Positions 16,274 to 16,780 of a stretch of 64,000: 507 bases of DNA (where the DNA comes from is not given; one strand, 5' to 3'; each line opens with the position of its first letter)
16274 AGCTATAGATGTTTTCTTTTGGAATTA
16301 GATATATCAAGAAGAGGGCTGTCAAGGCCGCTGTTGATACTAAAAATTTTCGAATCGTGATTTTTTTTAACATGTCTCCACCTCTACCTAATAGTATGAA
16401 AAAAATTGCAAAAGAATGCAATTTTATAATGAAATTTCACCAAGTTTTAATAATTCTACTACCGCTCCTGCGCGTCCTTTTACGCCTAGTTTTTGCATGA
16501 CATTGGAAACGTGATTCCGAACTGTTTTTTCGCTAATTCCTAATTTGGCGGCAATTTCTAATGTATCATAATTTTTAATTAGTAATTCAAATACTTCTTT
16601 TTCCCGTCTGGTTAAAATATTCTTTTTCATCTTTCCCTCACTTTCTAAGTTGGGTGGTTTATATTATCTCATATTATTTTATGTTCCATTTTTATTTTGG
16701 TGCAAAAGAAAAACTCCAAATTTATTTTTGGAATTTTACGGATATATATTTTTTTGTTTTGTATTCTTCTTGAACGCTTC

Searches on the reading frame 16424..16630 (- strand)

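Call 90: search_protein_families(library=pfam, proteins=[window:16424-16630:-], max_evalue=0.001)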
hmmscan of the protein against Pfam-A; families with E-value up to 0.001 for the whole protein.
window:16424-16630:- (68 aa): 6 families
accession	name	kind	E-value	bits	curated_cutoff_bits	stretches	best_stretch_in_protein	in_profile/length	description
PF00196.25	GerE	-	5.1e-20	71.3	23.5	1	5-58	2-55/57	Bacterial regulatory proteins, luxR family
PF08281.18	Sigma70_r4_2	-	9.2e-10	38.5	25.7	1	6-48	11-54/54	Sigma-70, region 4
PF04545.22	Sigma70_r4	-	2.6e-06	27.3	24.1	1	6-48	5-48/50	Sigma-70, region 4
PF04967.18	HTH_10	-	9.8e-05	22.5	23.1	1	21-48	24-51/53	HTH DNA binding domain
PF14493.12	HTH_40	-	0.00079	20.1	27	1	11-47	3-39/89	Helix-turn-helix domain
PF13384.12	HTH_23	-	0.00091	19.4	24.6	0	13-46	10-43/50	Homeodomain-like domain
